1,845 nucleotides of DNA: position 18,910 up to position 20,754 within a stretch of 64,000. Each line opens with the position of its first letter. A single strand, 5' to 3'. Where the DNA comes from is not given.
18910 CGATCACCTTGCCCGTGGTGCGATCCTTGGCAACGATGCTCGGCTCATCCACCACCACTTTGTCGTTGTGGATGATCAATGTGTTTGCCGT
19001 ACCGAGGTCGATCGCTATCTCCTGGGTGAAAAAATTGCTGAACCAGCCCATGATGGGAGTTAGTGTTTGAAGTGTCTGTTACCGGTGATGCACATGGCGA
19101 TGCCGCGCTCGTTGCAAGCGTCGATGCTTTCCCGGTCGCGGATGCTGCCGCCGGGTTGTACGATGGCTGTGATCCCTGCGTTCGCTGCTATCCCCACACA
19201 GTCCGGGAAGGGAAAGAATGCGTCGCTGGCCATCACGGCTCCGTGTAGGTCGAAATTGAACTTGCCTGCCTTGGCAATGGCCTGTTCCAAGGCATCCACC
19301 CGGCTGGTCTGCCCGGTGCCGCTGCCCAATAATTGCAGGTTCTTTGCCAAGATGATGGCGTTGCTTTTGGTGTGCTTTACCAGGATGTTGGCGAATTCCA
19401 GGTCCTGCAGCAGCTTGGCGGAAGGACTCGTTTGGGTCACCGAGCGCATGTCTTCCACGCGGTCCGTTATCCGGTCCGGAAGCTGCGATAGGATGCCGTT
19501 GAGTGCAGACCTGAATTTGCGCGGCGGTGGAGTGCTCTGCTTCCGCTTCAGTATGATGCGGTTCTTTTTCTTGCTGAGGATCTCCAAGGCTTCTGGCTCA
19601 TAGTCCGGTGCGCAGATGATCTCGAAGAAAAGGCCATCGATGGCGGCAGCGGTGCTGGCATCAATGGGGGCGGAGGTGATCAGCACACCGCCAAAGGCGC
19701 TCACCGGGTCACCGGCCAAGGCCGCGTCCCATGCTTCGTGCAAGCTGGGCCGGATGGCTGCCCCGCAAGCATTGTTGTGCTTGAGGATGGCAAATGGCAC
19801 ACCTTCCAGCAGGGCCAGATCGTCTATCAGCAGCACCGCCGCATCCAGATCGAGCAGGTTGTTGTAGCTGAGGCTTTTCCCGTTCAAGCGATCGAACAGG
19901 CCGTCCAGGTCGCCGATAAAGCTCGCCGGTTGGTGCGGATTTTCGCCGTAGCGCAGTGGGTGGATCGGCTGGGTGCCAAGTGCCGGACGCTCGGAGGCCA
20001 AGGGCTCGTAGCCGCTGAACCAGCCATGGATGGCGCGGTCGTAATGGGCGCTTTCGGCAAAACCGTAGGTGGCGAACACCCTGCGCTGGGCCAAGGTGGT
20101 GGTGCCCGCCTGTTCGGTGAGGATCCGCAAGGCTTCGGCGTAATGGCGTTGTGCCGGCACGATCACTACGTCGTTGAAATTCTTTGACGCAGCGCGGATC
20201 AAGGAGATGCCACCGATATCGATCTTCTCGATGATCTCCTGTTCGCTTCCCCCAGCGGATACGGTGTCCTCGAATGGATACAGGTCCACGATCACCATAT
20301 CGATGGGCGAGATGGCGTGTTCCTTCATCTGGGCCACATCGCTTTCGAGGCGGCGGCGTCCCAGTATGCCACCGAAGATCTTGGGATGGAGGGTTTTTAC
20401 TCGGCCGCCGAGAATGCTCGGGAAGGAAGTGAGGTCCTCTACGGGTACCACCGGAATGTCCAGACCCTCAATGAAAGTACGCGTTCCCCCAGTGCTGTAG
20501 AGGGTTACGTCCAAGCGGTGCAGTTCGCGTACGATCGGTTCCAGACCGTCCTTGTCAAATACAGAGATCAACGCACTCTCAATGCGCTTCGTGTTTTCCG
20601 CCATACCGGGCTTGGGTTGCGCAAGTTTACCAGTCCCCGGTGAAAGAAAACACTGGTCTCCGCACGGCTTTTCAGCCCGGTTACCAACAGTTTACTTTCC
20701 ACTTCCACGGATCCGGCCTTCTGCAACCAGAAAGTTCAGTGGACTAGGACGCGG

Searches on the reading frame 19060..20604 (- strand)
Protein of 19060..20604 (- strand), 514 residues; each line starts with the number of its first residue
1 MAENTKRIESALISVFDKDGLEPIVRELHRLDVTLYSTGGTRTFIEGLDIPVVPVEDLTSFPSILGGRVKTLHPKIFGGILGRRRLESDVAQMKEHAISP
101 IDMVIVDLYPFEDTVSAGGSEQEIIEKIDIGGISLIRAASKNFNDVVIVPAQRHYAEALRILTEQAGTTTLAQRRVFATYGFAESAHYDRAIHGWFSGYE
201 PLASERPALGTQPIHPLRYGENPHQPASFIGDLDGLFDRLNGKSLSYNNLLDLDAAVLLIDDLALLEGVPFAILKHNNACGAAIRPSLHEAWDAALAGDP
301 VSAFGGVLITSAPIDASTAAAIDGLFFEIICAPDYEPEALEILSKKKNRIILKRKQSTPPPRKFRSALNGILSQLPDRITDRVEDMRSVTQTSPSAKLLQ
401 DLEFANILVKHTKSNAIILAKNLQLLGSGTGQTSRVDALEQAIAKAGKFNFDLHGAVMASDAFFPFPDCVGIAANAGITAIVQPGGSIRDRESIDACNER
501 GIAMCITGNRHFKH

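Call 33: search_protein_families(library=pfam, proteins=[window:19060-20604:-])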
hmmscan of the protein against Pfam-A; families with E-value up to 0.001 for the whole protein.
window:19060-20604:- (514 aa): 2 families
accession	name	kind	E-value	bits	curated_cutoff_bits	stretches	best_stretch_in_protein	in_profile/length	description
PF01808.24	AICARFT_IMPCHas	-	4.4e-92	309.3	25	1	139-445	1-311/311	AICARFT/IMPCHase bienzyme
PF02142.27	MGS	-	1.4e-19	70.4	24.1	1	21-133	2-93/94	MGS-like domain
